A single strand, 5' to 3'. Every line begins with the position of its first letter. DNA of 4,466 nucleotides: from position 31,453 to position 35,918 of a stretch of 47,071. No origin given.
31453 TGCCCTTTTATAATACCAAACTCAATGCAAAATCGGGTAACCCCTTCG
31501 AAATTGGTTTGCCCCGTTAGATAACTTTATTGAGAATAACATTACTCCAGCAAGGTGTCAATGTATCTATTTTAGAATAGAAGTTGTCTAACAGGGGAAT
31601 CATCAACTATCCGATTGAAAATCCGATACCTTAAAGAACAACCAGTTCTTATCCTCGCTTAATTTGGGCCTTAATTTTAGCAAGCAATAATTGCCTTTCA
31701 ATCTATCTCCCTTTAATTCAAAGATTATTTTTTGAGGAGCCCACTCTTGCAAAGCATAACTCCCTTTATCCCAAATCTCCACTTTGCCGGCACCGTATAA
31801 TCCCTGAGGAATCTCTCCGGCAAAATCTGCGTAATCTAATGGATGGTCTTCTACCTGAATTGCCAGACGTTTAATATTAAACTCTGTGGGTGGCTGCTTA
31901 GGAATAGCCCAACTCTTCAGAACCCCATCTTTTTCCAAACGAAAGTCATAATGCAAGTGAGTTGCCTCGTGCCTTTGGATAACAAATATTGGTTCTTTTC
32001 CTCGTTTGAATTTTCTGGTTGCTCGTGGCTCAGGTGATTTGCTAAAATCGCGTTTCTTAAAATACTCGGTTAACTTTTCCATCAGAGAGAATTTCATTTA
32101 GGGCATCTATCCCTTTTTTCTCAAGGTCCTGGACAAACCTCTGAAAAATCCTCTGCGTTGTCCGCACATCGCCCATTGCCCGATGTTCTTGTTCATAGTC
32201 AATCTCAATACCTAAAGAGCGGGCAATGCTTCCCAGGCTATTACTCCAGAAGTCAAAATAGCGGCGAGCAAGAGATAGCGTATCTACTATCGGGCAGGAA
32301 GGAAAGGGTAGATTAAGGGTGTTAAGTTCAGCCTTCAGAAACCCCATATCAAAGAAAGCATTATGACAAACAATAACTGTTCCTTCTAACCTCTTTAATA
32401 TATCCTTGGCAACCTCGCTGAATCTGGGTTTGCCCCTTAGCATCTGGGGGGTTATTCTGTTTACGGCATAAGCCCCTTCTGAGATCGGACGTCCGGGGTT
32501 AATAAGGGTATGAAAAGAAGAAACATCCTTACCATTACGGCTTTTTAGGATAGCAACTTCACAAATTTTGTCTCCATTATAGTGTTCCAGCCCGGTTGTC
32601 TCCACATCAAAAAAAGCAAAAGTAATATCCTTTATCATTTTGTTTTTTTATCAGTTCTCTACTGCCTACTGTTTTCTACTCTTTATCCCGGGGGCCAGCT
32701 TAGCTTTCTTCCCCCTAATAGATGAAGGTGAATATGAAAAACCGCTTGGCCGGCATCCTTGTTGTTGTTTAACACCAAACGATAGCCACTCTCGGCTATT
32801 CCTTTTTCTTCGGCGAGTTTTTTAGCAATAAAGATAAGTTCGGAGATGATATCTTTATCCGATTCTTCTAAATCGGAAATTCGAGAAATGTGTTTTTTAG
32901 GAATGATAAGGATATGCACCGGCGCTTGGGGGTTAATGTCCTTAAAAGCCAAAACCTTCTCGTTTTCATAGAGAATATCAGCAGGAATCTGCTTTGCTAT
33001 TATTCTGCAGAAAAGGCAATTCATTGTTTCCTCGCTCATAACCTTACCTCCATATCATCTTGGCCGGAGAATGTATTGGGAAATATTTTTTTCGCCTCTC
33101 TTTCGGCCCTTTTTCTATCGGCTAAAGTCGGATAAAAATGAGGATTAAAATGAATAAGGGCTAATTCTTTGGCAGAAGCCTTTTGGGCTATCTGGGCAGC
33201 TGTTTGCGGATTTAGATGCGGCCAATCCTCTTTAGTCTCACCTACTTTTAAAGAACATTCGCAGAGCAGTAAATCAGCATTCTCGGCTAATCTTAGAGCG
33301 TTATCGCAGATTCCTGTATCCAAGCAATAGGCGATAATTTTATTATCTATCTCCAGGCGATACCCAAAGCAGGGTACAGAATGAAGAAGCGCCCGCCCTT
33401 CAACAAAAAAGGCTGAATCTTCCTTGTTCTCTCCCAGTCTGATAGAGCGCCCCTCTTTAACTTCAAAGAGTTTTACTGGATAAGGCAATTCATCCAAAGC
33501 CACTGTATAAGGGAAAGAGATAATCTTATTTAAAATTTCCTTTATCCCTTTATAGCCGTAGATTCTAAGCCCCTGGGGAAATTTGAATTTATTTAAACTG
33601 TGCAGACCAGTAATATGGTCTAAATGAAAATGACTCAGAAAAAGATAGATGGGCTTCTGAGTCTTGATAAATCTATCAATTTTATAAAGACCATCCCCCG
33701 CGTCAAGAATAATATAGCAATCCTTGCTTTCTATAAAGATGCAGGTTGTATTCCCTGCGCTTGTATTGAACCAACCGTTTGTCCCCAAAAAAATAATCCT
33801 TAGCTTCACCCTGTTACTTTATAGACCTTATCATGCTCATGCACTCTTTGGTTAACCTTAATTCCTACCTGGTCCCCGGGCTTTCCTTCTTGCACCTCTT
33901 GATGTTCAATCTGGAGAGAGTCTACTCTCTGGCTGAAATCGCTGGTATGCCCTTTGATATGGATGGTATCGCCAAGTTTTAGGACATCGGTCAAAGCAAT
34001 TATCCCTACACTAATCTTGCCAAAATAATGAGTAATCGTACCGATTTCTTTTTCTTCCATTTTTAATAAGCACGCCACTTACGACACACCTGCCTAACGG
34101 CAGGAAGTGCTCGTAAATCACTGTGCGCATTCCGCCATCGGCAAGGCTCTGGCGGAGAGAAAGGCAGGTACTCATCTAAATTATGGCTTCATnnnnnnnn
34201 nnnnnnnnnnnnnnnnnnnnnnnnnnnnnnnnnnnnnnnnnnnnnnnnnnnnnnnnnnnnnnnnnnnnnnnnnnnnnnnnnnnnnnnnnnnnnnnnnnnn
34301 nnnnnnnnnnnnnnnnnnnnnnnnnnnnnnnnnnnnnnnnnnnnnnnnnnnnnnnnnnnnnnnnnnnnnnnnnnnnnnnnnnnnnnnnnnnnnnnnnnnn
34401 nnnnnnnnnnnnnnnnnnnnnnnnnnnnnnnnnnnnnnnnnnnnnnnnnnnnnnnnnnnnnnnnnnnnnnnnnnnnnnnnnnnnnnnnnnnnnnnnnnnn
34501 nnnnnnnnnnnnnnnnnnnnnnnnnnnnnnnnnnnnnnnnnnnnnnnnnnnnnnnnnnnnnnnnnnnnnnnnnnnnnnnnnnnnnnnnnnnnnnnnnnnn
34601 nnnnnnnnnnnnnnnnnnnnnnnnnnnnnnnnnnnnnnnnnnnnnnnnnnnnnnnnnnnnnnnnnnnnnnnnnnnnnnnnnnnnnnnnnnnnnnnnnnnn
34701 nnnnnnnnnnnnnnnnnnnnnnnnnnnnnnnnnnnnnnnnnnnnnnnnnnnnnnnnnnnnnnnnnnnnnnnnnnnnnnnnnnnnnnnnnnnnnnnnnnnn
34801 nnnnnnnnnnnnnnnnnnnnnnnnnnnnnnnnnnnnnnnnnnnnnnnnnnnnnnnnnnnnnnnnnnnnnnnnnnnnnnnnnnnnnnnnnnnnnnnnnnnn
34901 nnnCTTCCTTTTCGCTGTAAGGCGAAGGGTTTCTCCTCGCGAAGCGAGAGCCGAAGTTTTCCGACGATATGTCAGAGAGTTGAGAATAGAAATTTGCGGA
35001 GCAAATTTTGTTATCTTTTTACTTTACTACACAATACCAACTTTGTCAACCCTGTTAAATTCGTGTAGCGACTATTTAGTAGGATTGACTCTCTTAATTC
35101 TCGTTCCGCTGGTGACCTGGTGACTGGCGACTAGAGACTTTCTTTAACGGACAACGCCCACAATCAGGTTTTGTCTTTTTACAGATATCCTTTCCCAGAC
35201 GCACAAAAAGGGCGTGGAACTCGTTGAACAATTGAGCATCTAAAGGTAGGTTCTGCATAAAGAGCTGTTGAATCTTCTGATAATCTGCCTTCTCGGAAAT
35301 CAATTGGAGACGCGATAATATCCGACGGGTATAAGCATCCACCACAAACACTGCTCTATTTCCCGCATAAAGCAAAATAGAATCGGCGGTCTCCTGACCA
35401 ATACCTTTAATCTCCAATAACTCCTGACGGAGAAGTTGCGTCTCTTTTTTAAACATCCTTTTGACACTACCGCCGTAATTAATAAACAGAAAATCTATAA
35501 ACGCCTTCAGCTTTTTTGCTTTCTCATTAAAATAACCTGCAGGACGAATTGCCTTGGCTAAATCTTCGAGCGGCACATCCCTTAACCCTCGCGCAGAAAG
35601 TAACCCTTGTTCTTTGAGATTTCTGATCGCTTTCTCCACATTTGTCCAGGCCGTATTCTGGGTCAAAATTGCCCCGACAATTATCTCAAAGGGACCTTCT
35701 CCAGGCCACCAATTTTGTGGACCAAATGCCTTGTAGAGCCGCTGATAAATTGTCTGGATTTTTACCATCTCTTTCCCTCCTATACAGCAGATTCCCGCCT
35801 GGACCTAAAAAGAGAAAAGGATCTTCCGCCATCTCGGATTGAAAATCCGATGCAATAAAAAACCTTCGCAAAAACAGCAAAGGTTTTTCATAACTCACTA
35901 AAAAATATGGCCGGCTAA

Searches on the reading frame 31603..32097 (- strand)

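Call 40: search_protein_families(library=pfam, proteins=[window:31603-32097:-])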
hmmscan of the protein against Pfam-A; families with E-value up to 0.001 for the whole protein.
window:31603-32097:- (164 aa): 1 family
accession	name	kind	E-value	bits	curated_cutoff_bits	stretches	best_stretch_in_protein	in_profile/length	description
PF13298.12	LigD_N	-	3.6e-39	133.7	31.1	1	41-141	1-107/107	DNA Ligase D 3'-phosphoesterase domain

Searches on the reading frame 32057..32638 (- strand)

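Call 40: search_protein_families(library=pfam, proteins=[window:32057-32638:-])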
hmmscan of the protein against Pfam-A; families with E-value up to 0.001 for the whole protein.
window:32057-32638:- (193 aa): 2 families
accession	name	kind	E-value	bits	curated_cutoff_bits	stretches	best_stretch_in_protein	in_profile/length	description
PF00929.31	RNase_T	-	1.3e-33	117.3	24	1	9-165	2-164/164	Exonuclease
PF13482.12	RNase_H_2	-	1.9e-07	31.7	22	1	8-148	1-119/165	RNase_H superfamily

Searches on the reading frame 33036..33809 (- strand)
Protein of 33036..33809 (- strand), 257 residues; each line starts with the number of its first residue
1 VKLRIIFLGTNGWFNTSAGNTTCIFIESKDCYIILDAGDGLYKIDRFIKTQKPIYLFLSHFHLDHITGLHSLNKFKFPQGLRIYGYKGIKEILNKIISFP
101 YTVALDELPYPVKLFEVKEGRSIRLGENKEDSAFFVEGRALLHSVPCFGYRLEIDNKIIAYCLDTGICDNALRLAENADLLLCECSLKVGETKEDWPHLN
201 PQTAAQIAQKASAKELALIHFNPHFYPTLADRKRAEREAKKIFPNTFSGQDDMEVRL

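Call 40: search_protein_families(library=pfam, proteins=[window:33036-33809:-])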
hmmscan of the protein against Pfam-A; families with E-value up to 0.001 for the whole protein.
window:33036-33809:- (257 aa): 2 families
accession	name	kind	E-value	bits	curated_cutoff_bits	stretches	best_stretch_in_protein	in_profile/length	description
PF12706.13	Lactamase_B_2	-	2.2e-19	70.3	27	1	52-221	30-200/200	Beta-lactamase superfamily domain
PF00753.33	Lactamase_B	-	2.8e-07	31.1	22.7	1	19-72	4-63/196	Metallo-beta-lactamase superfamily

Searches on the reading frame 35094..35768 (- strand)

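Call 40: search_protein_families(library=pfam, proteins=[window:35094-35768:-])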
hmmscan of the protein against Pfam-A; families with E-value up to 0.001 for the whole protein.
window:35094-35768:- (224 aa): 3 families
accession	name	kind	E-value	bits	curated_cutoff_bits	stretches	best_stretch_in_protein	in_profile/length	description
PF00730.31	HhH-GPD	-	1.4e-18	67.6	26.2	1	31-175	1-107/108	HhH-GPD superfamily base excision DNA repair protein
PF22175.2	Ogg-HhH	-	5.3e-05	23.3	27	1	34-161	28-149/173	8-oxoguanine DNA glycosylase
PF00633.29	HHH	-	0.00034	20.8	24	1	114-134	10-30/30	Helix-hairpin-helix motif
